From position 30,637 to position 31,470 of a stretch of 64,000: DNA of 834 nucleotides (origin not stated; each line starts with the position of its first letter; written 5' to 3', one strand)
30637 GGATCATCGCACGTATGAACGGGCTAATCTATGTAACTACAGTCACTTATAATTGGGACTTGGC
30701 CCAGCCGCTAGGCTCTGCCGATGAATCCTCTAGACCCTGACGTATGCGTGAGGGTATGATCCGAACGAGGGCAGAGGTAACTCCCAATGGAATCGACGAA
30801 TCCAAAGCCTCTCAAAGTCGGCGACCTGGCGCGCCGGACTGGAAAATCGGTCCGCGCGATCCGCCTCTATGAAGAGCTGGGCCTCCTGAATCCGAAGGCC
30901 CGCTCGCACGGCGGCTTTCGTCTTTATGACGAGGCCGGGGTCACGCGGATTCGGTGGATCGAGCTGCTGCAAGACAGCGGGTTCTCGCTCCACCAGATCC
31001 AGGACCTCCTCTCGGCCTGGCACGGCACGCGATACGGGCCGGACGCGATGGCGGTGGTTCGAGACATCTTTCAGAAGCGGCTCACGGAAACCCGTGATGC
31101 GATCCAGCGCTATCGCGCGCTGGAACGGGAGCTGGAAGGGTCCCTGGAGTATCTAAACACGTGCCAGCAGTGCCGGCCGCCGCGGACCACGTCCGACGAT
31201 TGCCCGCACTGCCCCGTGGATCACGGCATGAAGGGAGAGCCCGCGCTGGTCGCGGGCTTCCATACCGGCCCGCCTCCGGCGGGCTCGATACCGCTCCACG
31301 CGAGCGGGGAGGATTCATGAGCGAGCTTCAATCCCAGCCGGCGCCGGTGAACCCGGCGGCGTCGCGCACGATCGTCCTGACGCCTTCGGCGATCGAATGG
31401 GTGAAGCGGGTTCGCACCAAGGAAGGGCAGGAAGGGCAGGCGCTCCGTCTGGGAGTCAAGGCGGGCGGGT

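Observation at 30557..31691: MerR-family regulator with a Cys4/His C-terminal cluster as the first, translationally coupled gene of the suf operon, divergent from a cupredoxin gene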

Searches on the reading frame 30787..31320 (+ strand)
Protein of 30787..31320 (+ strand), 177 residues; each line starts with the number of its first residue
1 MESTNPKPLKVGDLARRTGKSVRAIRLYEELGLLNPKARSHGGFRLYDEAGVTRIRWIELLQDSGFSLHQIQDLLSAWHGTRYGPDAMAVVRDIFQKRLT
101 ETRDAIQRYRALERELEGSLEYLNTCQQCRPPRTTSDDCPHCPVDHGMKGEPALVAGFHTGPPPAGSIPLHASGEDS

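Call 3: search_protein_families(library=pfam, proteins=[window:30787-31320:+], max_evalue=0.01)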
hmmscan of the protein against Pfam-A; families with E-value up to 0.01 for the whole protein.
window:30787-31320:+ (177 aa): 3 families
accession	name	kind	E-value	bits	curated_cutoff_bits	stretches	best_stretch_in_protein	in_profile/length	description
PF13411.12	MerR_1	-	1.5e-15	57.5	21.6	1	10-77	2-68/69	MerR HTH family regulatory protein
PF00376.29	MerR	-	1.8e-10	40.9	28.2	1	10-47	1-38/38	MerR family regulatory protein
PF09278.17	MerR-DNA-bind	-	1.5e-08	35.6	25.4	1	52-117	1-63/65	MerR, DNA binding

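Call 4: search_protein_families(library=ncbifam, proteins=[window:30787-31320:+], max_evalue=0.1)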
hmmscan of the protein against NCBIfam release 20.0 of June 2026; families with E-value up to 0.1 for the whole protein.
window:30787-31320:+ (177 aa): 17 families
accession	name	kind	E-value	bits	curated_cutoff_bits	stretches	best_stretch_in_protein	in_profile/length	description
TIGR02044.1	CueR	equivalog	5.5e-19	68.5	147.4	1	10-127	2-113/127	Cu(I)-responsive transcriptional regulator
NF007069.0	PRK09514.1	equivalog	1.9e-16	60.3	143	1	10-117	3-108/141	Zn(2+)-responsive transcriptional regulator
TIGR02043.1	ZntR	equivalog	3.3e-15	56.4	167.95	1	9-117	2-108/131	Zn(2+)-responsive transcriptional regulator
TIGR02047.1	CadR-PbrR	equivalog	4.1e-14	52.7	151.45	1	9-118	1-107/127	Cd(II)/Pb(II)-responsive transcriptional regulator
TIGR02051.1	MerR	equivalog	4.4e-14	52.8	150.85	1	10-128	1-111/124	mercury resistance transcriptional regulator MerR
NF010315.0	PRK13752.1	subfamily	8.3e-12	45.4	261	1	5-83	4-82/144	mercury resistance transcriptional regulator MerR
NF007590.0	PRK10227.1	equivalog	3.6e-09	36.8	244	1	10-116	2-105/135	Cu(I)-responsive transcriptional regulator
TIGR01950.1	SoxR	equivalog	4.9e-09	36.1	116.9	1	9-101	2-94/142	redox-sensitive transcriptional activator SoxR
TIGR02054.1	MerD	equivalog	3.8e-08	33.9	103.65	1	10-105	5-98/120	mercuric resistance transcriptional repressor MerD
NF041849.1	trans_regNmlR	equivalog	1.7e-07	31.3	175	1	13-109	5-105/117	stress response transcriptional regulator NmlR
NF033783.1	coreg_MerD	equivalog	6.8e-07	29.7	170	1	11-98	6-95/121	mercury resistance co-regulator MerD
NF047375.1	HeatShock_HspR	equivalog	1.2e-06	28.4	105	1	23-76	18-71/92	heat shock protein transcriptional repressor HspR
NF050798.1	TF_FtsR_Actino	equivalog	3.4e-06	27.3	150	1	24-88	21-84/223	transcriptional regulator FtsR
NF047377.1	heat_HspR_dupli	exception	4.6e-05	23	300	1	24-83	21-80/214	heat shock protein transcriptional repressor HspR, fused homodimer type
NF053782.1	ChlnTransRegdde3219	equivalog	0.00021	20.9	450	1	10-103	8-96/278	choline utilization transcriptional activator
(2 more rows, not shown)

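Call 5: find_homologous_proteins(query=window:30787-31320:+, max_evalue=0.00001)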
Query window:30787-31320:+ (177 aa): 322 proteins with E <= 0.00001 among 423 candidates; the best 120 are listed.
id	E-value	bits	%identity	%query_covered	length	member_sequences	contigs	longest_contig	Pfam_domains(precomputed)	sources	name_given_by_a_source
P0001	3.3e-111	387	95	100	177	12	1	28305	PF00376.30,PF13411.13,PF09278.18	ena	-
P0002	6.6e-101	354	86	100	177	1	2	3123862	PF00376.30,PF13411.13,PF09278.18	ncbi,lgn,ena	-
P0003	4.6e-96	338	84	99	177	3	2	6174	PF00376.30,PF13411.13,PF09278.18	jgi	jgi:DNA-binding transcriptional MerR regulator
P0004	1.6e-94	333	83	98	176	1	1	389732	PF00376.30,PF13411.13,PF09278.18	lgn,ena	-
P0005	1.6e-93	329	81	99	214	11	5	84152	PF00376.30,PF13411.13,PF09278.18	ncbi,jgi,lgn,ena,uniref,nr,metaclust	ncbi:MAG: MerR family transcriptional regulator [Candidatus Eisenbacteria bacterium]|uniref:MerR fam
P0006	3.9e-92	325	80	99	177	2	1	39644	PF00376.30,PF13411.13,PF09278.18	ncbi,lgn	-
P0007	8.2e-91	321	79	99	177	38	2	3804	PF00376.30,PF13411.13,PF09278.18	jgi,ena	-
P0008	1.5e-90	320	80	99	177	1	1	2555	PF00376.30,PF13411.13,PF09278.18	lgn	-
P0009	2.6e-88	313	78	99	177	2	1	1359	PF00376.30,PF13411.13,PF09278.18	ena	-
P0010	1.2e-87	310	76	99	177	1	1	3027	PF00376.30,PF13411.13,PF09278.18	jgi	jgi:DNA-binding transcriptional MerR regulator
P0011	1.3e-85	304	76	99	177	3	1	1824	PF00376.30,PF13411.13,PF09278.18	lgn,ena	-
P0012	6.4e-85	301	76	100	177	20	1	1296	PF00376.30,PF13411.13,PF09278.18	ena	-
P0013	6.7e-85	301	75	99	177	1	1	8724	PF00376.30,PF13411.13,PF09278.18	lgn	-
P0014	3.2e-84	299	76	99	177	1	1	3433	PF00376.30,PF13411.13,PF09278.18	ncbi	-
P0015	7.0e-83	295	75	97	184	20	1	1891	PF00376.30,PF13411.13,PF09278.18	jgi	-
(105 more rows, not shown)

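Call 9: find_related_loci(query=window:30787-31320:+, collection=genome_contigs, flank=6000)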
Query window:30787-31320:+ (177 aa) in genome_contigs; peptide patterns used: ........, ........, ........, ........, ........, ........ (x = any residue, [..] = any of these).
90 stretches matched a pattern; 4 encode a relative of the query (tblastn E <= 1e-3); 4 distinct loci.
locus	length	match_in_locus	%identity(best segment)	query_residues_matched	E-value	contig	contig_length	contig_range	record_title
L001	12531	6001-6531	86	1-177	4e-105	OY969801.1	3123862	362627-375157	MAG: Candidatus Eisenbacteria bacterium isolate MFD10007.bin.c.4 genome assembly, chromosome: 1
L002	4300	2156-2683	79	1-176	7e-96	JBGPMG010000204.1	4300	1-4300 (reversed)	MAG: Candidatus Eisenbacteria bacterium isolate OBJ_0618_7090110_243 k141_1799316_length_4300_cov_13.9002, whole genome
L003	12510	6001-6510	75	7-176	5e-86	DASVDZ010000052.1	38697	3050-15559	MAG TPA_asm: Candidatus Eisenbacteria bacterium isolate SMAG_U2047 k141_471862, whole genome shotgun sequence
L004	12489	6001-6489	56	2-165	6e-58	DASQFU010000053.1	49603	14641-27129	MAG TPA_asm: Candidatus Limnocylindria bacterium isolate SMAG_U11788 k141_893747, whole genome shotgun sequence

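Call 13: search_protein_representatives(protein=window:30787-31320:+)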
Query: 177 residues. Proteins with E-value up to 0.001 (for the whole library): 18048; up to 1e-10: 884; up to 1e-30: 43. The best 150 are listed.
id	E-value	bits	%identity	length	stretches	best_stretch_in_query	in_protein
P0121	1.1e-66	240.4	67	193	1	5-161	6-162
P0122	5.2e-45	169.8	53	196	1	3-161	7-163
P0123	1.7e-40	155.1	67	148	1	7-118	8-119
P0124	7.7e-39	149.6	54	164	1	9-159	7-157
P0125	6.4e-38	146.6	50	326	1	9-170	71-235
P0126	7.4e-38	146.4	48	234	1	10-171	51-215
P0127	1.4e-37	145.6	47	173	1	7-160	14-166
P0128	1.6e-37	145.3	74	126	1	31-122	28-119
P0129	5.3e-37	143.7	45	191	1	1-166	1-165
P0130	2.3e-36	141.6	49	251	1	6-163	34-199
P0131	2.5e-36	141.5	46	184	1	9-164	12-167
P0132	2.7e-36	141.4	70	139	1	66-155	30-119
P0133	4.1e-36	140.8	49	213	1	8-160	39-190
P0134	4.4e-36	140.7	48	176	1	8-160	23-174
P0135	9.1e-36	139.6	49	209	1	7-160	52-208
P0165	1.8e-30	122.4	44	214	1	5-158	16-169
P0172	7.3e-30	120.4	42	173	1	6-160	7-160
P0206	2.7e-26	108.7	40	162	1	2-161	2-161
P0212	7.3e-26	107.4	43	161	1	8-143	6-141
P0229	3.7e-24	101.8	43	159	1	8-142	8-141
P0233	4.6e-24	101.5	34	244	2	8-146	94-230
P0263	1.9e-22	96.2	36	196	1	3-146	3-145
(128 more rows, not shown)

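Call 17: search_solved_structures(query=A1, max_evalue=0.001, show_alignments=2)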
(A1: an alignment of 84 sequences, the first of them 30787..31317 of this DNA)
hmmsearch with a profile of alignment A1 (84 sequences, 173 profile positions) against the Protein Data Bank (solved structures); distinct sequences matched with E-value up to 0.001: 39.
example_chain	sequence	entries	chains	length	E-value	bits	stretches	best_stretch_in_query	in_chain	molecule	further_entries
4ua1_A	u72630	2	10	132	4.1e-24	88.2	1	13-121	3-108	Regulatory protein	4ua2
6jgf_A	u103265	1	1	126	2.8e-21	79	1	13-122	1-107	CadR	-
6jgv_A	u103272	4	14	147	4.5e-21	78.3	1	13-122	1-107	CadR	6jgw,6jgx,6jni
6jyw_A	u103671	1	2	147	8.3e-21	77.4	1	13-122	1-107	CadR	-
5gpe_A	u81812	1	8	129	3.6e-20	75.4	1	12-122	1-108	Transcriptional regulator, MerR-family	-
6ldi_G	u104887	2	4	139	1.1e-19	73.8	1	12-121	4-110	HTH-type transcriptional regulator CueR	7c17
6xh7_G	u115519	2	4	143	2.3e-19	72.8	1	13-121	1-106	HTH-type transcriptional regulator CueR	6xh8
1q05_A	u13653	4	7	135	2.4e-19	72.7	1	13-121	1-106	Transcriptional regulator cueR | HTH-type transcriptional regulator CueR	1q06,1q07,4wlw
4wls_A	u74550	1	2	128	4.4e-19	71.8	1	13-121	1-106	HTH-type transcriptional regulator CueR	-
1jbg_A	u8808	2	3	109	1.6e-18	70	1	13-114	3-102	transcription activator of multidrug-efflux transporter genes mta | transcription activator MtaN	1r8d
3hh0_A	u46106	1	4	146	3.1e-18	69.1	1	15-121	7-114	Transcriptional regulator, MerR family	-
2vz4_A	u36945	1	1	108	4.5e-18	68.5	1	14-114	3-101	HTH-TYPE TRANSCRIPTIONAL ACTIVATOR TIPA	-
3qao_A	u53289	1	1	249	3.6e-17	65.6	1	11-114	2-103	MerR-like transcriptional regulator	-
5crl_A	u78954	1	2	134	1.6e-16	63.5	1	8-123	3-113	Mercuric resistance operon regulatory protein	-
5xql_A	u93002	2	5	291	4e-15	58.9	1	9-128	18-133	Multidrug-efflux transporter 1 regulator | C-di-GMP-binding multidrug transporter transcriptional regulator BrlR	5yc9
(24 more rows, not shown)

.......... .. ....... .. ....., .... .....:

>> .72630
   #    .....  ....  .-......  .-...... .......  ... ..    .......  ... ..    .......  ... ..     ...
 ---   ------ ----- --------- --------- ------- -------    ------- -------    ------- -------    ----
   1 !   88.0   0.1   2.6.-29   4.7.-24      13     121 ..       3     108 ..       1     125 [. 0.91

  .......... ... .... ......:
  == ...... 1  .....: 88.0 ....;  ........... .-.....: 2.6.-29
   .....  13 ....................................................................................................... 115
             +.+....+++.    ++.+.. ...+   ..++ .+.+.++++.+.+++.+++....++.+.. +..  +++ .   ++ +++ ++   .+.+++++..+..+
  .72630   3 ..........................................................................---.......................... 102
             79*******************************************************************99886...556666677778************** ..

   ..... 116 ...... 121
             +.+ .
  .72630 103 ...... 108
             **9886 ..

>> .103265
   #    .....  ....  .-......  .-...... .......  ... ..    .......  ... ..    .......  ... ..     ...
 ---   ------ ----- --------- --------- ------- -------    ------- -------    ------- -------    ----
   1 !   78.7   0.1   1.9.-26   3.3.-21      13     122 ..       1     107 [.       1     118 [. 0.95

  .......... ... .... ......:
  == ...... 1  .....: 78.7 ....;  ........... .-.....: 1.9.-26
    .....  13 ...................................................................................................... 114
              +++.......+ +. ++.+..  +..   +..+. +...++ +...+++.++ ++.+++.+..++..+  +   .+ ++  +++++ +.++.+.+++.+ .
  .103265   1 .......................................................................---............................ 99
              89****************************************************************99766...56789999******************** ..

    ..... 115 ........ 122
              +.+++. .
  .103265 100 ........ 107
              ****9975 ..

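Call 21: find_related_loci(query=A2, collection=metagenome_contigs, flank=5000)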
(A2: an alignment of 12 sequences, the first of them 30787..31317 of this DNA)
Query A2 (177 aa) in metagenome_contigs; peptide patterns used: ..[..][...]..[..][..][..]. (x = any residue, [..] = any of these).
600 stretches matched a pattern (row limit reached: there are more); 596 encode a relative of the query (tblastn E <= 1e-3); the best 80 are kept; 80 distinct loci.
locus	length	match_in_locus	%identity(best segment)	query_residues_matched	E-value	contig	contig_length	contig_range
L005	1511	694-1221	79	1-176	8e-102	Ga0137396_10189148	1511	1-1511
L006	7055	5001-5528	78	1-176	1e-94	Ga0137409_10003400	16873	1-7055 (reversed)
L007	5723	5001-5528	78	1-176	1e-94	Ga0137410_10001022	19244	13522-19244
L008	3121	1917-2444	81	1-176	5e-92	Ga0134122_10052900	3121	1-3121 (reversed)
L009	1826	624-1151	79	1-176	8e-94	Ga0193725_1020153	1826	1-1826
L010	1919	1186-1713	76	1-177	6e-93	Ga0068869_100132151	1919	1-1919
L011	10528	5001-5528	75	1-177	2e-88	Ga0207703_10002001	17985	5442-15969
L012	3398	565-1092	75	1-177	4e-89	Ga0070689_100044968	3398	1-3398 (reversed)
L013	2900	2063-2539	82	1-159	9e-90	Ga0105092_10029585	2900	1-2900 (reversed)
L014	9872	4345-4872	72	1-176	6e-87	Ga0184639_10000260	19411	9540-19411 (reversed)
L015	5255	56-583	74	1-176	5e-87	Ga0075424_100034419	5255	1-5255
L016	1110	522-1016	78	6-170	5e-93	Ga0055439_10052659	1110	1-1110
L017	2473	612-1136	74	1-176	1e-88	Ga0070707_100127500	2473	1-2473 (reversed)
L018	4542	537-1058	74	1-177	3e-86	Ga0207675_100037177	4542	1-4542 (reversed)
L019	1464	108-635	73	1-176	2e-91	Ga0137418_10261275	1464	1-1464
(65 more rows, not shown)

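Call 23: find_encoding_contigs(protein=P0206, flank=5000, max_places=3)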
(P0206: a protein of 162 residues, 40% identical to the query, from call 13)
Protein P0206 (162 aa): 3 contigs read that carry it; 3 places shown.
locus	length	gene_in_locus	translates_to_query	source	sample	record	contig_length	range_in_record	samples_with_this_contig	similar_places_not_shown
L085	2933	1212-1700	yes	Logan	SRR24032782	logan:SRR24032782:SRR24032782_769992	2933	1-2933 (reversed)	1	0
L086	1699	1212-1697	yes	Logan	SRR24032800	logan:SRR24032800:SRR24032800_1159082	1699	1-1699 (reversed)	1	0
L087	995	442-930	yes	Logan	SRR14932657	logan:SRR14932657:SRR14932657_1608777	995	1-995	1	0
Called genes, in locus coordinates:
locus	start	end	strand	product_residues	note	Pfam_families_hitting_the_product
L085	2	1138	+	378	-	?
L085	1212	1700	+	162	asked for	PF00376:MerR, PF13411:MerR_1, PF09278:MerR-DNA-bind (weak)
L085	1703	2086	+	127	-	PF01521:Fe-S_biosyn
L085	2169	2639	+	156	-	PF00572:Ribosomal_L13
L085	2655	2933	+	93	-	?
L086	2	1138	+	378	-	?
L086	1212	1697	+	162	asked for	PF00376:MerR, PF13411:MerR_1, PF09278:MerR-DNA-bind (weak)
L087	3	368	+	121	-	?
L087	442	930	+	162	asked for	PF00376:MerR, PF13411:MerR_1, PF09278:MerR-DNA-bind (weak)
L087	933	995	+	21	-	?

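Call 25: find_homologous_proteins(query=A1, max_evalue=1e-10)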
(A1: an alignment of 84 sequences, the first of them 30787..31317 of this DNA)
Query A1 (84 sequences) (177 aa, profile of the alignment): 3605 proteins with E <= 1e-10 among 8000 candidates; the best 120 are listed.
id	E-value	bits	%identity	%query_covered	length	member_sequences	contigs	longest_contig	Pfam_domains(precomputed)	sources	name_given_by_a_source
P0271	8.9e-61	222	48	90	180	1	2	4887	PF00376.30,PF13411.13,PF09278.18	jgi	jgi:DNA-binding transcriptional MerR regulator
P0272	9.1e-61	222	49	89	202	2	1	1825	PF00376.30,PF13411.13,PF09278.18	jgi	jgi:DNA-binding transcriptional MerR regulator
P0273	2.1e-60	221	49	85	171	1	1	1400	PF00376.30,PF13411.13,PF09278.18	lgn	-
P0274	2.7e-60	221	51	87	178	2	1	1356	PF00376.30,PF13411.13,PF09278.18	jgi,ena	jgi:DNA-binding transcriptional MerR regulator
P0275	3.8e-60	220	48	85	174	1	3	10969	PF00376.30,PF13411.13,PF09278.18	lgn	-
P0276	4.2e-60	220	50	88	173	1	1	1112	PF00376.30,PF13411.13,PF09278.18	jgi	jgi:MerR family copper efflux transcriptional regulator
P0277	7.5e-60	219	43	96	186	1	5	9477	PF00376.30,PF13411.13,PF09278.18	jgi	jgi:MerR family copper efflux transcriptional regulator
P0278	1.1e-59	219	49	86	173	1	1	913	PF00376.30,PF13411.13,PF09278.18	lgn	-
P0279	1.1e-59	219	49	90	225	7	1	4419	PF00376.30,PF13411.13,PF09278.18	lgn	-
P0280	1.2e-59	219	51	86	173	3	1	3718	PF00376.30,PF13411.13,PF09278.18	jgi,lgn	-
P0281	1.3e-59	219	49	87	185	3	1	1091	PF00376.30,PF13411.13,PF09278.18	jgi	jgi:DNA-binding transcriptional MerR regulator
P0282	1.4e-59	218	52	85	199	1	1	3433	PF00376.30,PF13411.13,PF09278.18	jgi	jgi:DNA-binding transcriptional MerR regulator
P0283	1.7e-59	218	54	86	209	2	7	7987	PF00376.30,PF13411.13,PF09278.18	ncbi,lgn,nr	ncbi:MAG: MerR family transcriptional regulator [Polyangiaceae bacterium]|nr:MerR family transcripti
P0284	1.7e-59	218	49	89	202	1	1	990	PF00376.30,PF13411.13,PF09278.18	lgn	-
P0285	1.8e-59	218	47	89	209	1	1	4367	PF00376.30,PF13411.13,PF09278.18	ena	-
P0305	8.5e-59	216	51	87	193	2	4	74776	PF00376.30,PF13411.13,PF09278.18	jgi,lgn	jgi:DNA-binding transcriptional MerR regulator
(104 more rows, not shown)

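Call 26: find_encoding_contigs(protein=P0305, flank=6000, max_places=2)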
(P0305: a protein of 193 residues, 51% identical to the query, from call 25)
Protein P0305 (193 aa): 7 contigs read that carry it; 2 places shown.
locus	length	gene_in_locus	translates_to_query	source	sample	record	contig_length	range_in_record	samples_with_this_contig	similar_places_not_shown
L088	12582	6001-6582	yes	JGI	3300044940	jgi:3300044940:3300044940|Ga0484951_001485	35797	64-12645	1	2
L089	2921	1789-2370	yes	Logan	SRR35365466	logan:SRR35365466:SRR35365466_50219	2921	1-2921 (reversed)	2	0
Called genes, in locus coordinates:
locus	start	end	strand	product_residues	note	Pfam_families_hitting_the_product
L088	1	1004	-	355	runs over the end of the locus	?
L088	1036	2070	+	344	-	PF00135:COesterase, PF20434:BD-FAE, PF07859:Abhydrolase_3, PF00326:Peptidase_S9 (faint)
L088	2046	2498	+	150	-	PF04379:DUF525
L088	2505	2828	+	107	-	PF01491:Frataxin_Cyay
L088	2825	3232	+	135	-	PF01152:Bac_globin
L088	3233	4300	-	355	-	PF00069:Pkinase, PF07714:PK_Tyr_Ser-Thr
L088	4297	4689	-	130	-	-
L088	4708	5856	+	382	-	PF06325:PrmA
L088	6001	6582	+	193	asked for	PF00376:MerR, PF13411:MerR_1, PF09278:MerR-DNA-bind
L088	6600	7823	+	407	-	PF00266:Aminotran_5, PF01041:DegT_DnrJ_EryC1, PF01212:Beta_elim_lyase (weak)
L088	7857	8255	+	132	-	PF01592:NifU_N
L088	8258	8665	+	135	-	PF01521:Fe-S_biosyn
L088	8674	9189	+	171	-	PF00226:DnaJ (weak), PF07743:HSCB_C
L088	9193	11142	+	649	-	PF00012:HSP70, PF06723:MreB_Mbl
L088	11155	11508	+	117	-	PF00111:Fer2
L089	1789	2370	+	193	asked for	PF00376:MerR, PF13411:MerR_1, PF09278:MerR-DNA-bind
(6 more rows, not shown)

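Call 27: find_encoding_contigs(protein=P0283, flank=6000, max_places=2)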
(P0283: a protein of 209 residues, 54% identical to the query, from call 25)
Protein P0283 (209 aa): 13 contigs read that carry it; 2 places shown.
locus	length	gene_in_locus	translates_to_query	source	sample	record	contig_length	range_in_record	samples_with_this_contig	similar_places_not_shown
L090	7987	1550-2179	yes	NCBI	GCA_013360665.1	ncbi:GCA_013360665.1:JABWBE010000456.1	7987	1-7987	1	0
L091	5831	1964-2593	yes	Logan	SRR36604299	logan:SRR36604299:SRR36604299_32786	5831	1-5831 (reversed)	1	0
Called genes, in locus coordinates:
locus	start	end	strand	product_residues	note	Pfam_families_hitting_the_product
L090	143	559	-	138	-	-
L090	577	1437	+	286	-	PF03781:FGE-sulfatase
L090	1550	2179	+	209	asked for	PF00376:MerR, PF13411:MerR_1, PF09278:MerR-DNA-bind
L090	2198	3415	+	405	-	PF00266:Aminotran_5, PF01041:DegT_DnrJ_EryC1 (weak), PF01212:Beta_elim_lyase (weak)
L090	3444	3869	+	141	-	PF01592:NifU_N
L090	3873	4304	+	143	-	PF01521:Fe-S_biosyn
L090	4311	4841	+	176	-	PF00226:DnaJ (weak), PF07743:HSCB_C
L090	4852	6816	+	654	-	PF00012:HSP70, PF06723:MreB_Mbl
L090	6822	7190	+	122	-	PF00111:Fer2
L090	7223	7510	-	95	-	-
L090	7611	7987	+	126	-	?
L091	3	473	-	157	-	?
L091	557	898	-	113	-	-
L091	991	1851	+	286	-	PF03781:FGE-sulfatase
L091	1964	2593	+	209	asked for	PF00376:MerR, PF13411:MerR_1, PF09278:MerR-DNA-bind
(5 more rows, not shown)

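Call 28: find_encoding_contigs(protein=P0229, flank=6000, max_places=2)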
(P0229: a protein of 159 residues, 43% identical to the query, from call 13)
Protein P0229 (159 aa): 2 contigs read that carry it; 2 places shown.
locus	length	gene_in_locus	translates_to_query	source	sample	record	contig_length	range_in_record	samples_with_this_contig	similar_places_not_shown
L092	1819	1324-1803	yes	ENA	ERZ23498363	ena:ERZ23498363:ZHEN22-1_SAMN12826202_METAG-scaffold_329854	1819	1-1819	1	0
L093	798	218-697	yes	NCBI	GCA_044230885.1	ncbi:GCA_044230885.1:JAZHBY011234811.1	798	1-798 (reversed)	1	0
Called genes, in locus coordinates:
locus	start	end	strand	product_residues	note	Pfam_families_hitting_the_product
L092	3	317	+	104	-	?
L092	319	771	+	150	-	PF01592:NifU_N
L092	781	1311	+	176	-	PF01883:FeS_assembly_P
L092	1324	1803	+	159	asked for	PF00376:MerR, PF13411:MerR_1, PF09278:MerR-DNA-bind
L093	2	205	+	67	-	?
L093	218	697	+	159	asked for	PF00376:MerR, PF13411:MerR_1, PF09278:MerR-DNA-bind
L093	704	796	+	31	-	?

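Call 29: find_encoding_contigs(protein=P0233, flank=6000, max_places=2)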
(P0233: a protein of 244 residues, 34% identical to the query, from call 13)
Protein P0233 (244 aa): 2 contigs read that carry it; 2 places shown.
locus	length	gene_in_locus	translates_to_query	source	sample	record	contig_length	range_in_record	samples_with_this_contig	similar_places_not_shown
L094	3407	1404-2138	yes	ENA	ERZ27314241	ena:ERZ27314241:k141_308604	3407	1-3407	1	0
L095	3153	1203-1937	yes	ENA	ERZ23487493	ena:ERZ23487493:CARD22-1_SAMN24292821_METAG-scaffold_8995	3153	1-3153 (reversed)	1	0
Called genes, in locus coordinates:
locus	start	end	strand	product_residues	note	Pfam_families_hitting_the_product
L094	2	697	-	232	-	?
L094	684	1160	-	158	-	-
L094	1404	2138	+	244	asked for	PF13411:MerR_1, PF00376:MerR, PF13411:MerR_1, PF28507:Rv1828_C (weak)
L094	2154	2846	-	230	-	PF08241:Methyltransf_11, PF13649:Methyltransf_25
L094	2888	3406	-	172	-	?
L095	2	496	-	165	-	?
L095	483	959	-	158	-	-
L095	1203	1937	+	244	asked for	PF13411:MerR_1, PF00376:MerR, PF13411:MerR_1, PF28507:Rv1828_C (weak)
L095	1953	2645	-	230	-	PF08241:Methyltransf_11, PF13649:Methyltransf_25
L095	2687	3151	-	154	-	?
